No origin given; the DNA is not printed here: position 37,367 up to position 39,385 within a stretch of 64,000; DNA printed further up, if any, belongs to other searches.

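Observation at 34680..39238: Two about 70%-identical ANL (AMP-dependent ligase) paralogs flanking an oppositely oriented Ca2+/Na+ antiporter gene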

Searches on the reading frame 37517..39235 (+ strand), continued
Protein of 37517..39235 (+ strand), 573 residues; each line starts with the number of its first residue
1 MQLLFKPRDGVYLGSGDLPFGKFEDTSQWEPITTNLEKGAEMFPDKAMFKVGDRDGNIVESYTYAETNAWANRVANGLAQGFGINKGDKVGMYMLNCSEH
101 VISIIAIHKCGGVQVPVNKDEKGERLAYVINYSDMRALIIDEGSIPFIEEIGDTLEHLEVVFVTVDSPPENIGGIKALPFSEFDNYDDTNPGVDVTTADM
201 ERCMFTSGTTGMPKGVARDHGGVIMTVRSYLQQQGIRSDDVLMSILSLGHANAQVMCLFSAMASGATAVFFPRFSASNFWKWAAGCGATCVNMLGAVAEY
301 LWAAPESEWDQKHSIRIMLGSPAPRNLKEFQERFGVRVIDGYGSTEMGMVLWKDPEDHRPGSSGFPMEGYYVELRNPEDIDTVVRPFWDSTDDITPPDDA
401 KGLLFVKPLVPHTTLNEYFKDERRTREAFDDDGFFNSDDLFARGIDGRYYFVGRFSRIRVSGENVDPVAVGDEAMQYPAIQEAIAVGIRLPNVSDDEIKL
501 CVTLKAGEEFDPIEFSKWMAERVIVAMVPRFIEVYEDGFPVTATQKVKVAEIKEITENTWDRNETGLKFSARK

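Call 30: search_dna_similar(query=window:37517-39235:+, collection=plasmids, mode=protein, max_rows=25)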
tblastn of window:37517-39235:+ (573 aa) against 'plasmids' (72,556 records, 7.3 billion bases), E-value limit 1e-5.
In 1 record(s) the limit of 40 matching pieces per record was reached: places in those records are undercounted.
Records with a match: 2636; places in all: 8429; records where one place covers at least 80% of the query: 1949.
Best place of each record, by identity: <60% 2636.
By first word of the organism name: Rhizobium 210; Streptomyces 197; Sinorhizobium 175; Bacillus 168; Ralstonia 138; Rhodococcus 126; Pseudosulfitobacter 124; Paracoccus 63; Agrobacterium 58; Sulfitobacter 57; and 270 more.
By predicted mobility (MOB-suite, as given by PLSDB): non-mobilizable 1596; conjugative 538; mobilizable 502.
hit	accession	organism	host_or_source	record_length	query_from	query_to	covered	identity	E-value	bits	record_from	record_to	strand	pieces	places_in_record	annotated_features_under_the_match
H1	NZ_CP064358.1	Miltoncostaea oceani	pure culture,marine sediment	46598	24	567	95%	32.8%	9e-71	254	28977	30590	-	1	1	AMP-binding protein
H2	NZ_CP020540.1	Sphingobium herbicidovorans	cell culture,soil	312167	36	566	93%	33.5%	8e-72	258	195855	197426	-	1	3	AMP-binding protein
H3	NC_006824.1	Aromatoleum aromaticum EbN1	-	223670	63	566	88%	34.7%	2e-73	263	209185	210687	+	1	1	AMP-binding protein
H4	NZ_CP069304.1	Shinella sp. PSBB067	monoisolate,Minnesota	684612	36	569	93%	31.4%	5e-60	223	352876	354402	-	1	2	ATP-dependent acyl-CoA ligase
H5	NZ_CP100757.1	Natrinema gelatinilyticum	marine sediment,sediment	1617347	22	570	96%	30.5%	1e-56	213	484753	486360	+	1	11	record has no annotation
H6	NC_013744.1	Haloterrigena turkmenica DSM 5511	-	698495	23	570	96%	30.4%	5e-65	238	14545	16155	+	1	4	AMP-binding protein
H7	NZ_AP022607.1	Mycobacterium branderi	-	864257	32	565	93%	30.7%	9e-46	181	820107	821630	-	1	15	AMP-binding protein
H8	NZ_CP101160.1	Natronosalvus amylolyticus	cell culture,sediment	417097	22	570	96%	29.6%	3e-59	221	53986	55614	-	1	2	AMP-binding protein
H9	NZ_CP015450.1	Dietzia lutea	-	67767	44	562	91%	31.3%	2e-64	236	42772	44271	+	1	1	AMP-binding protein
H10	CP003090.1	Burkholderia sp. YI23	-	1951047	23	567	95%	29.6%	3e-53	203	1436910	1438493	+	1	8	AMP-binding enzyme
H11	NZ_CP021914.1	Sagittula sp. P11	cell culture,sulfidic waters (60 m) ...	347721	36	568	93%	30.2%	2e-46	183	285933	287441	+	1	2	AMP-binding protein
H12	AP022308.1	Burkholderia sp. SFA1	-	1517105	23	567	95%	29.4%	2e-53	204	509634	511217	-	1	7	ATP-dependent acyl-CoA ligase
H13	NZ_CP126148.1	Sagittula sp. MA-2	Cell culture,Coastal seawater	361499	36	568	93%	30.0%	4e-47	185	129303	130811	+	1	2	AMP-binding protein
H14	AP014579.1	Burkholderia sp. RPE67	Riptortus pedestris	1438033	23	567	95%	29.2%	3e-53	203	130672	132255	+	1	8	AMP-binding enzyme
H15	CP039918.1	Agrobacterium tumefaciens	-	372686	18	569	96%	28.7%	6e-53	202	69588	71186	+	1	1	ATP-dependent acyl-CoA ligase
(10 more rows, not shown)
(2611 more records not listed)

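Call 31: get_annotated_region(hit=H3, flank=7000)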
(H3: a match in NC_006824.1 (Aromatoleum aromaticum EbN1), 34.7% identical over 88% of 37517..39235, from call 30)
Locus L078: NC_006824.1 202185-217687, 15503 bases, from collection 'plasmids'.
description: Aromatoleum aromaticum EbN1 plasmid 2, complete sequence
organism: Aromatoleum aromaticum EbN1 (NCBI taxid 76114)
taxonomy: Bacteria; Pseudomonadota; Betaproteobacteria; Rhodocyclales; Rhodocyclaceae; Aromatoleum; Aromatoleum aromaticum; Aromatoleum aromaticum EbN1
host: -; source: -; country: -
typing (MOB-suite, as given by PLSDB): conjugative; replicon rep_cluster_1841; relaxase MOBP; mating-pair formation MPF_T
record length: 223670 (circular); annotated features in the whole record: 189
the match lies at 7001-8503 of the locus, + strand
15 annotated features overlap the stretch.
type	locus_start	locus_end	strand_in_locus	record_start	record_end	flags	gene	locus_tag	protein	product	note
CDS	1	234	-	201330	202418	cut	istA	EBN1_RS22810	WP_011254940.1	IS21-like element ISAzo17 family transposase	GO:0006313 - DNA transposition [Evidence IEA]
CDS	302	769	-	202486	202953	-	-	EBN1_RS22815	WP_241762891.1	SDR family NAD(P)-dependent oxidoreductase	-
CDS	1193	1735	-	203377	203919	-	-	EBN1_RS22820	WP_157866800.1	hypothetical protein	-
CDS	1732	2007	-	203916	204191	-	-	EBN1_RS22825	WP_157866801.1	hypothetical protein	-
CDS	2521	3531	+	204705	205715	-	-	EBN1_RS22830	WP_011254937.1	aldo/keto reductase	-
CDS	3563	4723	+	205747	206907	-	-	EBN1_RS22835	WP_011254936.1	acyl-CoA dehydrogenase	-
CDS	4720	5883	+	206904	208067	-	-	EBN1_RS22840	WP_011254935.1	thiolase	-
CDS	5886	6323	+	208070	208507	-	-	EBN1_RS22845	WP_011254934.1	Zn-ribbon domain-containing OB-fold protein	-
CDS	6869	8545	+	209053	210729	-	-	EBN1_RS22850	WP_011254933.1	AMP-binding protein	-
CDS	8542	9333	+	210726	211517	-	-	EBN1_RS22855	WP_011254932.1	enoyl-CoA hydratase/isomerase family protein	-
CDS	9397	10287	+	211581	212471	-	-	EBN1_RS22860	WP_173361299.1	3-hydroxyacyl-CoA dehydrogenase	-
CDS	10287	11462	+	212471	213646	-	-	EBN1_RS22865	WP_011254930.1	thiolase family protein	GO:0006635 - fatty acid beta-oxidation [Evidence IEA]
CDS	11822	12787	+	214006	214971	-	-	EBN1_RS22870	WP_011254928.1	YCF48-related protein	-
CDS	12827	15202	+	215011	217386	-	-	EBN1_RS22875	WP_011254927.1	MMPL family transporter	-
CDS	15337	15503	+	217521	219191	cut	-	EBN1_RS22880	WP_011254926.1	DUF1302 family protein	-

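Call 32: get_annotated_region(hit=H2, flank=7000)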
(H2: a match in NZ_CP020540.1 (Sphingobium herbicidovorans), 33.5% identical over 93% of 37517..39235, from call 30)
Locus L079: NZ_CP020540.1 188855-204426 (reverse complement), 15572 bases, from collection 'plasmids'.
description: Sphingobium herbicidovorans strain MH plasmid pSHV1, complete sequence
organism: Sphingobium herbicidovorans (NCBI taxid 76947)
taxonomy: Bacteria; Pseudomonadota; Alphaproteobacteria; Sphingomonadales; Sphingomonadaceae; Sphingobium; Sphingobium herbicidovorans
host: -; source: cell culture,soil; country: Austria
typing (MOB-suite, as given by PLSDB): conjugative; replicon rep_cluster_647; relaxase MOBF; mating-pair formation MPF_F
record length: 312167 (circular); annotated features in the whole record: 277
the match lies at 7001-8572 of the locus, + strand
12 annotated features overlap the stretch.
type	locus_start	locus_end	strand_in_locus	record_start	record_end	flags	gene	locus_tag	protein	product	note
CDS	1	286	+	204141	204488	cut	tnpB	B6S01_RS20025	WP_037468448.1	IS66 family insertion sequence element accessory protein TnpB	-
CDS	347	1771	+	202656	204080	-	-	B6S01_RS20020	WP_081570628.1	IS66 family transposase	-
CDS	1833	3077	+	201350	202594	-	-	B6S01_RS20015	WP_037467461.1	site-specific integrase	GO:0015074 - DNA integration [Evidence IEA]; GO:0006310 - DNA recombination [Evidence IEA]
CDS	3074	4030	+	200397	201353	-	-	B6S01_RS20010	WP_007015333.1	tyrosine-type recombinase/integrase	GO:0015074 - DNA integration [Evidence IEA]; GO:0006310 - DNA recombination [Evidence IEA]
CDS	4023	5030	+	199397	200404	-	-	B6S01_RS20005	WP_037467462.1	site-specific integrase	GO:0015074 - DNA integration [Evidence IEA]; GO:0006310 - DNA recombination [Evidence IEA]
CDS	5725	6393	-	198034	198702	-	-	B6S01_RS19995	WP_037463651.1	IclR family transcriptional regulator C-terminal domain-containing protein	-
CDS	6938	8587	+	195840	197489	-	-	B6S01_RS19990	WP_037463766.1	AMP-binding protein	-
CDS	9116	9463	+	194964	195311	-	-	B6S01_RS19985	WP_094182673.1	MFS transporter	-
CDS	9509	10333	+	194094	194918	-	-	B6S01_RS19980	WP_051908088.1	MFS transporter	GO:0055085 - transmembrane transport [Evidence IEA]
CDS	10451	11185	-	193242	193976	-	istB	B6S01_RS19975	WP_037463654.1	IS21-like element helper ATPase IstB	-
CDS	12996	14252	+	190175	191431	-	-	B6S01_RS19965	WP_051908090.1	CoA transferase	-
CDS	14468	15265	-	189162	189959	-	-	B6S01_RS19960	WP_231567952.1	IclR family transcriptional regulator C-terminal domain-containing protein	-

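Call 33: get_annotated_region(hit=H1, flank=7000)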
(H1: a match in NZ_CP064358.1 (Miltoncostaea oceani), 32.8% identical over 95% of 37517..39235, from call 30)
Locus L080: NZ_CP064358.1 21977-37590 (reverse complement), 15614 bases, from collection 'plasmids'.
description: Miltoncostaea oceani strain SCSIO 61214 plasmid unnamed2, complete sequence
organism: Miltoncostaea oceani (NCBI taxid 2843216)
taxonomy: Bacteria; Actinomycetota; Thermoleophilia; Miltoncostaeales; Miltoncostaeaceae; Miltoncostaea; Miltoncostaea oceani
host: -; source: pure culture,marine sediment; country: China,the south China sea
typing (MOB-suite, as given by PLSDB): non-mobilizable
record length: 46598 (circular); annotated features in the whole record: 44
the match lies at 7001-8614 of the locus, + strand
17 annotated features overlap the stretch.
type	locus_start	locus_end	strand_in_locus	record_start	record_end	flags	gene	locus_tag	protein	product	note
CDS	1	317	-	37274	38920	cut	-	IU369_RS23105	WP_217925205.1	VWA domain-containing protein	-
CDS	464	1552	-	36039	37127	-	-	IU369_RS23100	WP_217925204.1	hypothetical protein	-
CDS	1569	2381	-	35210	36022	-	-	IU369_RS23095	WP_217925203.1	CbbQ/NirQ/NorQ/GpvN family protein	-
CDS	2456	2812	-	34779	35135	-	-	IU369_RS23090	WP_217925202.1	hypothetical protein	-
CDS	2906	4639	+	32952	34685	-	ilvB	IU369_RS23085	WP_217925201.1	biosynthetic-type acetolactate synthase large subunit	GO:0009097 - isoleucine biosynthetic process [Evidence IEA]; GO:0009099 - valine biosynthetic process [Evidence IEA]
CDS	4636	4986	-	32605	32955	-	-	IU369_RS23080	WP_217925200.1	hypothetical protein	-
CDS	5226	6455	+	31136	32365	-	-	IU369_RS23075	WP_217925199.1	thiolase family protein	-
CDS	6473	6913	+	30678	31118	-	-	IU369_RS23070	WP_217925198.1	OB-fold domain-containing protein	-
CDS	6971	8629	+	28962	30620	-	-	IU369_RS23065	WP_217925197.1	AMP-binding protein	-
CDS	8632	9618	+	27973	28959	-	-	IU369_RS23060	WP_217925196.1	hypothetical protein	-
CDS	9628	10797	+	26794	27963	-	-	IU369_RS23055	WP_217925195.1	beta-ketoacyl synthase N-terminal-like domain-containing protein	-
CDS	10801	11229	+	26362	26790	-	-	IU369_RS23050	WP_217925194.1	OB-fold domain-containing protein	-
CDS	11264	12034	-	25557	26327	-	-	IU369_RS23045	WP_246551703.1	SDR family oxidoreductase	-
CDS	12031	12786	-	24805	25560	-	-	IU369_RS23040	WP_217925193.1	Sir2 family NAD-dependent protein deacetylase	-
CDS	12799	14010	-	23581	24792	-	-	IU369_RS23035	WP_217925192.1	MFS transporter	GO:0055085 - transmembrane transport [Evidence IEA]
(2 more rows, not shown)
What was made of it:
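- Tried and rejected: Two of the three (Aromatoleum EbN1, Miltoncostaea) sit in beta-oxidation-like clusters with thiolase and OB-fold (DUF35-type) genes (calls 30-33).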

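Call 35: search_protein_families(library=pfam, proteins=[L077:4-801:+, L077:805-1599:+, L077:5195-7357:+, L077:7923-9338:+, L077:9378-10028:-], max_evalue=0.0001)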
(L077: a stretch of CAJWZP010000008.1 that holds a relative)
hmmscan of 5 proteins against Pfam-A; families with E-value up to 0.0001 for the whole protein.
L077:4-801:+ (266 aa): 1 family
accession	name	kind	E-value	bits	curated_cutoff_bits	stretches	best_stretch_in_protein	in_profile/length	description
PF00291.31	PALP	-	1.4e-18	67.7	35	1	12-246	91-295/295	Pyridoxal-phosphate dependent enzyme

L077:805-1599:+ (265 aa): 2 families
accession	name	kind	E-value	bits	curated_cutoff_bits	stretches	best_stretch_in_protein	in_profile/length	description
PF00290.26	Trp_syntA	-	8.9e-90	300.6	27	1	10-261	4-256/259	Tryptophan synthase alpha chain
PF00977.27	His_biosynth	-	5.7e-07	29.6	23.6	1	170-237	41-108/228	Histidine biosynthesis protein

L077:5195-7357:+ (721 aa): 1 family
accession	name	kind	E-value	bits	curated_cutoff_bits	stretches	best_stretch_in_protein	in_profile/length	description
PF03797.25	Autotransporter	-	1.8e-09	38.2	26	1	471-692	20-248/255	Autotransporter beta-domain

L077:7923-9338:+ (472 aa): 2 families
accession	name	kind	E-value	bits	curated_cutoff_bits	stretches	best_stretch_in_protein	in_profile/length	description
PF00120.29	Gln-synt_C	-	2.3e-129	431.8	24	1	105-469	2-344/344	Glutamine synthetase, catalytic domain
PF03951.24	Gln-synt_N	-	6.8e-33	112.6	33.4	1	16-97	1-82/82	Glutamine synthetase, beta-Grasp domain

L077:9378-10028:- (217 aa): 2 families
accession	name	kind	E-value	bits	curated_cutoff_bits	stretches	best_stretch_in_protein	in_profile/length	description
PF00730.31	HhH-GPD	-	1.8e-25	89.8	26.2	1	35-169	1-107/108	HhH-GPD superfamily base excision DNA repair protein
PF00633.29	HHH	-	1.8e-05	24.8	24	1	101-128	2-29/30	Helix-hairpin-helix motif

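Call 50: search_solved_structures(query=A2, max_evalue=1e-25, show_alignments=0)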
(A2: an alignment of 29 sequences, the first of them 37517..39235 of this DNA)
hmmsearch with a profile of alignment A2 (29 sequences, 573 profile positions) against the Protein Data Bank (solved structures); distinct sequences matched with E-value up to 1e-25: 22.
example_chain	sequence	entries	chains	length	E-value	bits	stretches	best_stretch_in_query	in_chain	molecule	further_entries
9vzp_A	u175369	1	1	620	3.5e-39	137.9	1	60-547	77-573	Long-chain fatty acid transport protein 2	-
20zn_A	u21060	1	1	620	9.6e-39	136.4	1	60-544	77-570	Long-chain fatty acid transport protein 2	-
3r44_A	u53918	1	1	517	5e-35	124.2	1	61-553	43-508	fatty acyl CoA synthetase FADD13 (FATTY-ACYL-CoA SYNTHETASE)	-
4wv3_A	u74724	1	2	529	5.2e-32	114.2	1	62-554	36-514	Anthranilate-CoA ligase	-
4rlf_A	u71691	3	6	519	7.5e-31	110.4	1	60-554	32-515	Benzoate-coenzyme A ligase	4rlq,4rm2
4rm3_A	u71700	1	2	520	7.5e-31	110.4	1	60-554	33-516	Benzoate-coenzyme A ligase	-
4eat_A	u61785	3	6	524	7.8e-31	110.3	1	60-554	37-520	Benzoate-coenzyme A ligase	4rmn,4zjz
6m2u_A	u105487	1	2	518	1e-30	109.9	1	60-553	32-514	Benzoate-coenzyme A ligase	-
6m2o_A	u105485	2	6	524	1e-30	109.9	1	60-554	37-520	Benzoate-coenzyme A ligase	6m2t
6mfy_A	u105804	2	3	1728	5e-30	107.7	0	60-139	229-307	Linear gramicidin synthase subunit A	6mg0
6mfz_A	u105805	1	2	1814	6.8e-30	107.2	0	60-139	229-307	Linear gramicidin synthase subunit A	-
9be3_A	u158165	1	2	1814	6.8e-30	107.2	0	60-139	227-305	Linear gramicidin synthase subunit A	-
9be4_A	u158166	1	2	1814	6.8e-30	107.2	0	60-139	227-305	Linear gramicidin synthase subunit A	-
9meh_A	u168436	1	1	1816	6.8e-30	107.2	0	60-139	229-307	Linear gramicidin synthase subunit A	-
3a9u_A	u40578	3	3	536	7.3e-29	103.8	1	58-527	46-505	4-coumarate--CoA ligase | 4-coumarate:CoA ligase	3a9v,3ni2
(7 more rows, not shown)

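Call 54: search_protein_representatives(alignment_id=A1)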
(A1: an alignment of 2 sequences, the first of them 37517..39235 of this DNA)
Query: 2 sequences, 573 profile positions. Proteins with E-value up to 0.001 (for the whole library): 96264; up to 1e-10: 32153; up to 1e-30: 2686. The best 150 are listed.
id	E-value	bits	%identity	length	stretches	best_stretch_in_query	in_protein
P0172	0.0e+00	1086.8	-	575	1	1-573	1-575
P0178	9.4e-123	426.9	-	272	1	1-270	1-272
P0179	1.9e-92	326.9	-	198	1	1-196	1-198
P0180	1.4e-80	287.7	-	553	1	28-569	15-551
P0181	1.2e-79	284.6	-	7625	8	62-226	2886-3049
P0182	6.5e-78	278.9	-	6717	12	58-150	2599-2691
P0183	3.9e-77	276.3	-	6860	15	61-268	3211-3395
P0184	4.8e-77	276.0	-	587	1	62-563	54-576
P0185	9.4e-77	275.0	-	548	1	62-568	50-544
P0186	1.7e-75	270.9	-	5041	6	62-273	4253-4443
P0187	3.3e-73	263.3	-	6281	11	61-554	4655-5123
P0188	9.0e-73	261.9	-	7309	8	60-271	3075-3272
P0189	2.4e-72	260.5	-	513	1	61-558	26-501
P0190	4.3e-71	256.3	-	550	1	58-568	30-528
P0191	9.4e-71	255.2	-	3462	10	78-377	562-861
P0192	2.5e-70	253.8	-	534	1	32-572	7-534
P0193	5.0e-70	252.8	-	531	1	44-550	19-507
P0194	1.0e-69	251.8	-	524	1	39-562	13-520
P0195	1.6e-69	251.2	-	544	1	62-567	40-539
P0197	3.0e-69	250.3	-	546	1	61-567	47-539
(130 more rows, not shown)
